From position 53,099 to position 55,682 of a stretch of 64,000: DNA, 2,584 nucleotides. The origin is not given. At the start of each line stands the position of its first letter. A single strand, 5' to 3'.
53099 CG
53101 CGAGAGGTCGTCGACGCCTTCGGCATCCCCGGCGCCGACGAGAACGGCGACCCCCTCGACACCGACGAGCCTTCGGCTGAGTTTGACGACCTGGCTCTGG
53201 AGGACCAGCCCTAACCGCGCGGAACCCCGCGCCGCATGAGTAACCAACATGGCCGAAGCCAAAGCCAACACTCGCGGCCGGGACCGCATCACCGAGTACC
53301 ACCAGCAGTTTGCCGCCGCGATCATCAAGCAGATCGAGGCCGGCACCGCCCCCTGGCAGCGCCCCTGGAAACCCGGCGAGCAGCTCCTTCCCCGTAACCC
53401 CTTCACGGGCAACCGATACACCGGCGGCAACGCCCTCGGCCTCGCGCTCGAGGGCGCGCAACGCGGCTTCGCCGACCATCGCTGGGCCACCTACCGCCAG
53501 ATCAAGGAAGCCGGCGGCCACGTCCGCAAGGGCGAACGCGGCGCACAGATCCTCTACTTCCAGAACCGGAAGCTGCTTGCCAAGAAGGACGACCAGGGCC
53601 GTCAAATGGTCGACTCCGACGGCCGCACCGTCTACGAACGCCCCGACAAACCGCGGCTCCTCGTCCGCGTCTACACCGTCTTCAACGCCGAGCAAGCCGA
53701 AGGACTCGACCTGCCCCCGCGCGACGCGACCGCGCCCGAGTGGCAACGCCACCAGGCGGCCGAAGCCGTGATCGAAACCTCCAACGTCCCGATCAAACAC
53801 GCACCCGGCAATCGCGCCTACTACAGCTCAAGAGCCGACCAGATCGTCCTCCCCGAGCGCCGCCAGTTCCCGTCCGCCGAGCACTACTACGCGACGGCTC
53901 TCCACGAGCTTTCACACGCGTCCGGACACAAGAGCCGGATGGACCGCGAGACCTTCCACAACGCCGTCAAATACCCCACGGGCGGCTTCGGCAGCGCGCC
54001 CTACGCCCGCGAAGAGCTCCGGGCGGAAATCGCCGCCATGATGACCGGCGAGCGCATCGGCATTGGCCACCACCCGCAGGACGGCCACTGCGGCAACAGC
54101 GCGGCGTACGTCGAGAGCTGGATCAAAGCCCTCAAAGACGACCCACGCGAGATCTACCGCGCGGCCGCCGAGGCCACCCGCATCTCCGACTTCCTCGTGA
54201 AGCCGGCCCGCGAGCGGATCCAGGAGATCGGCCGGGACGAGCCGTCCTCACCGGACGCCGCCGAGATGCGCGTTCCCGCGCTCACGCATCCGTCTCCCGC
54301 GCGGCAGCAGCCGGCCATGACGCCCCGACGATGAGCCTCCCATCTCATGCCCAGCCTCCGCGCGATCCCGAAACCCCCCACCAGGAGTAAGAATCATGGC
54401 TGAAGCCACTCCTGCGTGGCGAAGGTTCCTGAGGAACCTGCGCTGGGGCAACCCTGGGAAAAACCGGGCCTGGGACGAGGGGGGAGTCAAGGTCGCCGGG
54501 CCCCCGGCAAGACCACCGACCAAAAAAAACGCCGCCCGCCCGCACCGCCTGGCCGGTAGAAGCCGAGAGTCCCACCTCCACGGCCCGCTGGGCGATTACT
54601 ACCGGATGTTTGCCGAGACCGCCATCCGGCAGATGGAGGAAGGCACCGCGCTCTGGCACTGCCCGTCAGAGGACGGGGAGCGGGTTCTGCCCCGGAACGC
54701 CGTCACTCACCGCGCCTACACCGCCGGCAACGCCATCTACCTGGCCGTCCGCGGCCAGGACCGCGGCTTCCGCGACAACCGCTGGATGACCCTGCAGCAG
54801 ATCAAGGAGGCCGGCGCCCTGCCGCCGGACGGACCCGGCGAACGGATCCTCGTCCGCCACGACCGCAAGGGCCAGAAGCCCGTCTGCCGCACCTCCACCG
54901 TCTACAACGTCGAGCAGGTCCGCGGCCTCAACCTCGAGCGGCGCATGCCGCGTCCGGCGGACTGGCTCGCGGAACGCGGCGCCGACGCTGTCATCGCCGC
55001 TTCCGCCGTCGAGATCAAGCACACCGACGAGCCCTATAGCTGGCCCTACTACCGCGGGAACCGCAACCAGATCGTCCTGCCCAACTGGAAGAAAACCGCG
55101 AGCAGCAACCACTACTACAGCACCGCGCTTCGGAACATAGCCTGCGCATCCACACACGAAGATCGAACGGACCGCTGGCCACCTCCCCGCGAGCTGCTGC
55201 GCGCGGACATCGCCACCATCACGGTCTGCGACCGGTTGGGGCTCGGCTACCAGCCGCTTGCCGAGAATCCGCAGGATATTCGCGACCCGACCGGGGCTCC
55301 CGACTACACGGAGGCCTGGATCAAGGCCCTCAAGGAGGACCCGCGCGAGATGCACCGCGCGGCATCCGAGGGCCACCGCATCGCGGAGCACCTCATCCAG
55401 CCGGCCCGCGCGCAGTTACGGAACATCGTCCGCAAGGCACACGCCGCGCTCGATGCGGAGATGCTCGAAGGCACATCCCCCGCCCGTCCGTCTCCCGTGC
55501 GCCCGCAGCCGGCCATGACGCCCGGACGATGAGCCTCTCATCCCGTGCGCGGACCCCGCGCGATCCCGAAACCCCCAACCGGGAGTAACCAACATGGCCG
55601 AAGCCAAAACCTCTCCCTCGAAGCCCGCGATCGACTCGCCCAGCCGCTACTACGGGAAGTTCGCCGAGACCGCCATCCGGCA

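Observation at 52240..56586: Candidate anti-defence island: primase, 72-aa hyper-acidic protein, and a tandem triplication of ArdC-like genes in which only one keeps the HExxH metalloprotease motif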

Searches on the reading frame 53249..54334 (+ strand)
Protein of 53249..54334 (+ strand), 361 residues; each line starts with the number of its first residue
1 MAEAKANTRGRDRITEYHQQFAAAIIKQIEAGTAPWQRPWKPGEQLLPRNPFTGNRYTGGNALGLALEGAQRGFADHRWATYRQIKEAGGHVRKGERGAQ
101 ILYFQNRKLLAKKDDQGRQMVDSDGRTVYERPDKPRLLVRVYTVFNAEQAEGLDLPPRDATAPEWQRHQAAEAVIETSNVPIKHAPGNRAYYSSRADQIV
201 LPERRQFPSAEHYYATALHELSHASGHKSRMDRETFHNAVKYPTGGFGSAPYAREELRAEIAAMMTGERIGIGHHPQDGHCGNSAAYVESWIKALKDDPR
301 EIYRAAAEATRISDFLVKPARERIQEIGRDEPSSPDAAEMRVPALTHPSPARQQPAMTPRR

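Call 3: search_protein_families(library=pfam, proteins=[window:53249-54334:+], max_evalue=0.01)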
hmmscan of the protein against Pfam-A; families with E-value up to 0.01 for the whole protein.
window:53249-54334:+ (361 aa): 2 families
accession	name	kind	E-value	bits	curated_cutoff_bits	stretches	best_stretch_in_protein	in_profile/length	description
PF18818.7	MPTase-PolyVal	-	4.3e-38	130.7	27.5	1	170-307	2-125/126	Zincin-like metallopeptidase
PF08401.16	ArdcN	-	1.4e-31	109.6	22.6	1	16-145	2-123/123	N-terminal domain of anti-restriction factor ArdC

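Call 13: search_solved_structures(query=window:53249-54334:+, show_alignments=2, max_evalue=0.01)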
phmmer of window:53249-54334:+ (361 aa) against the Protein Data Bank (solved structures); distinct sequences matched with E-value up to 0.01: 3.
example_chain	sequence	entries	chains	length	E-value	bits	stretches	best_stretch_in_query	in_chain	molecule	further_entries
6i89_A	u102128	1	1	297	2.8e-40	141.8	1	17-320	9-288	ArdC protein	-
6sna_A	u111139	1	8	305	3.4e-40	141.6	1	17-320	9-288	ArdC protein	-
6gwc_C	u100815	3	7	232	0.0026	20.2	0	281-329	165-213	iE5 ALPHAREP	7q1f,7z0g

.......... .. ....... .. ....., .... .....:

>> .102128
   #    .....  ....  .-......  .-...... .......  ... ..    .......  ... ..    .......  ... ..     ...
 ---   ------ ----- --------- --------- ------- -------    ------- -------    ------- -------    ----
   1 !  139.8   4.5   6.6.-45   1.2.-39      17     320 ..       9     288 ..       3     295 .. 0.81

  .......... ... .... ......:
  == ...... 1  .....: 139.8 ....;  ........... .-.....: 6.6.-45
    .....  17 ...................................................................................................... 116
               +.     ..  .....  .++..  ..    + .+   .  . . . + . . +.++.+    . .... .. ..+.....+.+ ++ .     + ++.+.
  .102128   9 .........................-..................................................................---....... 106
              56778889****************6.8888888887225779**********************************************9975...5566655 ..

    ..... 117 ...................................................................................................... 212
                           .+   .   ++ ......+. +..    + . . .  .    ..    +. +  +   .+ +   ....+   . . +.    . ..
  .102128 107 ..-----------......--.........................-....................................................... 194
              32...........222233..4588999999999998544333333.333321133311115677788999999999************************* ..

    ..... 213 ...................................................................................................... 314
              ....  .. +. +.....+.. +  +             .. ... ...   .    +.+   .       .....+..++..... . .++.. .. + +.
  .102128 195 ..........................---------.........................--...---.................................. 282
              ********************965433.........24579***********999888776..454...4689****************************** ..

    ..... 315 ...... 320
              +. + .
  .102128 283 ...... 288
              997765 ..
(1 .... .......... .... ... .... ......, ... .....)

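Call 22: search_protein_families(library=ncbifam, proteins=[window:53249-54334:+], max_evalue=0.01)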
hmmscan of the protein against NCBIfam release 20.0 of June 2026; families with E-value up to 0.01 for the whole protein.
window:53249-54334:+ (361 aa): 0 families

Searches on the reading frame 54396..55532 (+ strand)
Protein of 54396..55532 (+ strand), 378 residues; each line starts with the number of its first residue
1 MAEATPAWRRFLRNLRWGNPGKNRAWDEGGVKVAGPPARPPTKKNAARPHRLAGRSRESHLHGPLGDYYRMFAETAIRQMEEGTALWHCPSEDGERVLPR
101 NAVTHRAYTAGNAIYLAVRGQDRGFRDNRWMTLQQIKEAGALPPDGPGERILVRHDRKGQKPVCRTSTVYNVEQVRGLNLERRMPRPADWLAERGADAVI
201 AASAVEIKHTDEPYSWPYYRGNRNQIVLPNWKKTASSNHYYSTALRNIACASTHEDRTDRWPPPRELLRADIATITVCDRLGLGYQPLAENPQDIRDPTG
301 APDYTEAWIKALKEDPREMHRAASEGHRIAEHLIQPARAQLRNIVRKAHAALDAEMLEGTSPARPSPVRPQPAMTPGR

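Call 3: search_protein_families(library=pfam, proteins=[window:54396-55532:+], max_evalue=0.01)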
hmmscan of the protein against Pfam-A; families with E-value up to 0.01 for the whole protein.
window:54396-55532:+ (378 aa): 3 families
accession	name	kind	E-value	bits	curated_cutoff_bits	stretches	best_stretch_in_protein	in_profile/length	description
PF08401.16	ArdcN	-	7.9e-16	58.8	22.6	1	67-160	2-86/123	N-terminal domain of anti-restriction factor ArdC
PF18818.7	MPTase-PolyVal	-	3.6e-12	46.9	27.5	1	196-324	3-125/126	Zincin-like metallopeptidase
PF20054.4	Tc-38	-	0.00092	19.3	23.2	1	119-175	17-66/70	Trypanosoma Tc-38 (p38) protein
